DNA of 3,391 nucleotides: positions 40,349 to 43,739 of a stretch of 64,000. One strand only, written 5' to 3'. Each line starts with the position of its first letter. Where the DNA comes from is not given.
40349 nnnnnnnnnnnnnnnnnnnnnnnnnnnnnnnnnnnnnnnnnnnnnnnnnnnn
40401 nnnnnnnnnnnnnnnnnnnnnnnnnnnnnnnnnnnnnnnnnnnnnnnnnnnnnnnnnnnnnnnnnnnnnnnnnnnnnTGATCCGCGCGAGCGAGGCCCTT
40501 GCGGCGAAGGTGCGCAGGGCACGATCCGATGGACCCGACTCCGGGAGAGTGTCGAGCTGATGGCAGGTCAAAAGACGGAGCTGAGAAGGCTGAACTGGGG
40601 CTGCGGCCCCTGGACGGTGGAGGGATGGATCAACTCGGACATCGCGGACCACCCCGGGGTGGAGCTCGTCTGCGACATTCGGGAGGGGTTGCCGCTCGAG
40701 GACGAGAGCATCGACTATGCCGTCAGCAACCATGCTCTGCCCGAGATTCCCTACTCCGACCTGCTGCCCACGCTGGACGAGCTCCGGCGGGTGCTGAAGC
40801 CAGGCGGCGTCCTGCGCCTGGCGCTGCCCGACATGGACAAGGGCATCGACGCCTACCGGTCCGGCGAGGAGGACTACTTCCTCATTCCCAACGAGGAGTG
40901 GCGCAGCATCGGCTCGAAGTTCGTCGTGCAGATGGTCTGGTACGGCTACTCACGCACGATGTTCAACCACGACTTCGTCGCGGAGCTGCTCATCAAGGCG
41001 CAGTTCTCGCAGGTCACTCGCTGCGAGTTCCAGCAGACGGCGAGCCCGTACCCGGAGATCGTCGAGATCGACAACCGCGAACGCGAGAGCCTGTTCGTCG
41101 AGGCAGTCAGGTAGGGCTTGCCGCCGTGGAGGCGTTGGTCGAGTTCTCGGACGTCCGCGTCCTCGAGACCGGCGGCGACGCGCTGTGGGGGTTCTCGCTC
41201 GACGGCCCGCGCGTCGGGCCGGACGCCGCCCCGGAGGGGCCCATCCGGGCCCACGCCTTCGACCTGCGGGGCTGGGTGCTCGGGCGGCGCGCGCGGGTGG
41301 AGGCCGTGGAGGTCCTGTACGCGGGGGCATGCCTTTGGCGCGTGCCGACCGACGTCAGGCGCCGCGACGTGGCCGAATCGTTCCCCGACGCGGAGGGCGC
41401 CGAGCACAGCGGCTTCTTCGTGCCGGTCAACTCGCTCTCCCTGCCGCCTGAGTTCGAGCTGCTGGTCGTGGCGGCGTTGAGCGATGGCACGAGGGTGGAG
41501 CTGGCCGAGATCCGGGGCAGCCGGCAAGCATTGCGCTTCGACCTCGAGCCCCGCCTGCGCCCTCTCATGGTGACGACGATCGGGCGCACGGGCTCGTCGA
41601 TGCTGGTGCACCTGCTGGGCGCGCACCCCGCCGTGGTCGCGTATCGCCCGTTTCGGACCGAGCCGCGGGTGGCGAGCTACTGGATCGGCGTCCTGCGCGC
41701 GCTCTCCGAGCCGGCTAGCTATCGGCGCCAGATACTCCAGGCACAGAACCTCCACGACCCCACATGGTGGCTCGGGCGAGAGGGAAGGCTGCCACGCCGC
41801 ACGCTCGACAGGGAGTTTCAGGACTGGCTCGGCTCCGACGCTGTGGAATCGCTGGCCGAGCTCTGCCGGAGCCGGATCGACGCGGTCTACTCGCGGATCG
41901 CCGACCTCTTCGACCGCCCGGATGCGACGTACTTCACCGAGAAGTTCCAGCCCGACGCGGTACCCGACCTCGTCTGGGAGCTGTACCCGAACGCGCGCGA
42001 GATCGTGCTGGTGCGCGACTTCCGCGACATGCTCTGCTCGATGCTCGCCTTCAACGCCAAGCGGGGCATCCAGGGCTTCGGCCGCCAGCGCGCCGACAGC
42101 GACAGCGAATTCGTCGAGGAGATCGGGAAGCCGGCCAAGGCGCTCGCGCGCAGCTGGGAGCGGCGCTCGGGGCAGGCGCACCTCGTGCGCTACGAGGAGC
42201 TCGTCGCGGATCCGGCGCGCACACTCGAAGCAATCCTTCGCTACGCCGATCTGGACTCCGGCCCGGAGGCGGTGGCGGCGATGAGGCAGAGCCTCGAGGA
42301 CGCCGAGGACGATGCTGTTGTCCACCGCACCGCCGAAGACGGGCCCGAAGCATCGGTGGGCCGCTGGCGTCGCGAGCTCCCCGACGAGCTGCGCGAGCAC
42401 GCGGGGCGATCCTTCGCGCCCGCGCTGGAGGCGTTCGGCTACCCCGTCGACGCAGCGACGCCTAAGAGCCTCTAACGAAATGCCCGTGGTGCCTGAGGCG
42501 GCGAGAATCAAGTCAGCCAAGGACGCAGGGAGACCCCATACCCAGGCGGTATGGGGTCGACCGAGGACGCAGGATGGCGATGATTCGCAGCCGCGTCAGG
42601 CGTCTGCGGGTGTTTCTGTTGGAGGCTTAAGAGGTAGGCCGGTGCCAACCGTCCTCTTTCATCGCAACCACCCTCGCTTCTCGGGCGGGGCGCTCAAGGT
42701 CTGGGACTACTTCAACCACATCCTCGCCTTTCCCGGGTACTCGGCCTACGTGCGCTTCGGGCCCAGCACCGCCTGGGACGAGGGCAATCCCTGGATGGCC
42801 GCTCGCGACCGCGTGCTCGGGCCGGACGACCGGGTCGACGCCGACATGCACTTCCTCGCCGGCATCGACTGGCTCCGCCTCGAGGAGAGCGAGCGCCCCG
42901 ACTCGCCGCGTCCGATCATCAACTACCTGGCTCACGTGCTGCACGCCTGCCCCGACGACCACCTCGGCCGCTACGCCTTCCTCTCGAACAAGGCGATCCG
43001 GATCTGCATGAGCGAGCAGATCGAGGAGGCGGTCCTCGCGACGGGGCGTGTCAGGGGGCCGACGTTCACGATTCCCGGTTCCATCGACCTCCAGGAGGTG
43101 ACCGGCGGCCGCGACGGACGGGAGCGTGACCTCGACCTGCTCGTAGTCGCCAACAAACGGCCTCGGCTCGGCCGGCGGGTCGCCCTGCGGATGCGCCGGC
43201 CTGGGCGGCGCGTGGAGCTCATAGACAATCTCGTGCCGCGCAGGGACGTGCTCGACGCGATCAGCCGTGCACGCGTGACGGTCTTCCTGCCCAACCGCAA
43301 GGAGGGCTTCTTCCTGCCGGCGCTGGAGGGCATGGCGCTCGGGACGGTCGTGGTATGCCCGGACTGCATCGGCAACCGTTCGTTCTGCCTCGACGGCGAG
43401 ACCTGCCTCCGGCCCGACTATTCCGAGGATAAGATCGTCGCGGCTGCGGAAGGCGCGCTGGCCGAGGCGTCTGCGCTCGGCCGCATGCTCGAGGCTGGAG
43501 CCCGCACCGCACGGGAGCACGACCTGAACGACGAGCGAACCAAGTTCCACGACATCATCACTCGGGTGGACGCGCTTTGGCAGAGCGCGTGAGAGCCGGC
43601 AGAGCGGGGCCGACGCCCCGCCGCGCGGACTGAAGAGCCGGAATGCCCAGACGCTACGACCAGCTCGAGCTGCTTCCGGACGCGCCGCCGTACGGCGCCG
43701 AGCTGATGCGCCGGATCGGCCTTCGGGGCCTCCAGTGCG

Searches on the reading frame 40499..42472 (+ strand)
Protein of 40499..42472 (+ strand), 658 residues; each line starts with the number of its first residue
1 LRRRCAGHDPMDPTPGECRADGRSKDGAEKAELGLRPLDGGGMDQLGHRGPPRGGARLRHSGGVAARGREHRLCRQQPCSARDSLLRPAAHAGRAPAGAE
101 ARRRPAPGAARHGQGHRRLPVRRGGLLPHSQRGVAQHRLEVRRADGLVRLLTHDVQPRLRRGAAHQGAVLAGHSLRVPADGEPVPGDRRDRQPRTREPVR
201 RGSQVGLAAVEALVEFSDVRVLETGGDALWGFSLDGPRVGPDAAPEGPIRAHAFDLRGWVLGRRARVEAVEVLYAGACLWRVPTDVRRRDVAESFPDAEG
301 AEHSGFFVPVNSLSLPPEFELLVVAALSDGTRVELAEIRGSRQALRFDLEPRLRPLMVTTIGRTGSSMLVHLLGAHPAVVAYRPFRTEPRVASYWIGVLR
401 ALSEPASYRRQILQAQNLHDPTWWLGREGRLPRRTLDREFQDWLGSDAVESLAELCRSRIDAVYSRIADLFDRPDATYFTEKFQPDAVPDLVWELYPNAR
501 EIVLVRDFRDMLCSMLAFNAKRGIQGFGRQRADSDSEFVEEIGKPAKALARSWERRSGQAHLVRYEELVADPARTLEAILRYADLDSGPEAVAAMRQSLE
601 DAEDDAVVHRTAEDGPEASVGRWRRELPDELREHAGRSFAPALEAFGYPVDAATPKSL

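Call 10: search_protein_families(library=pfam, proteins=[window:40499-42472:+], max_evalue=0.001)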
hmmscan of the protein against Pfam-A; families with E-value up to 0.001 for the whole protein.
window:40499-42472:+ (658 aa): 2 families
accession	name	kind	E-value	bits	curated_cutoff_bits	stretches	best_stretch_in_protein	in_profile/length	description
PF13469.12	Sulfotransfer_3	-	2.7e-17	64.2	27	1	355-586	1-213/216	Sulfotransferase family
PF00685.33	Sulfotransfer_1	-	1.8e-08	34.5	22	1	355-642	3-250/255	Sulfotransferase domain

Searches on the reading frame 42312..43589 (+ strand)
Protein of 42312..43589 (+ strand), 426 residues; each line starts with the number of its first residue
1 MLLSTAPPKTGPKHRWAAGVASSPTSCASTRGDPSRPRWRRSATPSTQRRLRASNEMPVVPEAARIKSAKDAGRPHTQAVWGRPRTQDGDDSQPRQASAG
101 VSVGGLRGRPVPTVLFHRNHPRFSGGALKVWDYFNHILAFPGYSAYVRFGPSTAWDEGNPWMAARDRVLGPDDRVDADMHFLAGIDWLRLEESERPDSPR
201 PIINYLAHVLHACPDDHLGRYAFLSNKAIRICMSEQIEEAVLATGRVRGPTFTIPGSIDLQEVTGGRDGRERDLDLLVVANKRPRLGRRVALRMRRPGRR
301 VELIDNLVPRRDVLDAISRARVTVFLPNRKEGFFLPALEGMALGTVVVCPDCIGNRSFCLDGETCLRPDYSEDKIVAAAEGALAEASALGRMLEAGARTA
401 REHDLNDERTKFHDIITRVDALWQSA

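Call 10: search_protein_families(library=pfam, proteins=[window:42312-43589:+], max_evalue=0.001)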
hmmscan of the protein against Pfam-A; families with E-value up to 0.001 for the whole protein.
window:42312-43589:+ (426 aa): 2 families
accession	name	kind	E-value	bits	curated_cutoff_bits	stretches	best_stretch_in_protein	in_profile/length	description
PF13692.12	Glyco_trans_1_4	-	6.3e-08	33.4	27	1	273-382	33-139/142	Glycosyl transferases group 1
PF00534.26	Glycos_transf_1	-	7e-06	26.1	26.4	1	308-389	81-162/172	Glycosyl transferases group 1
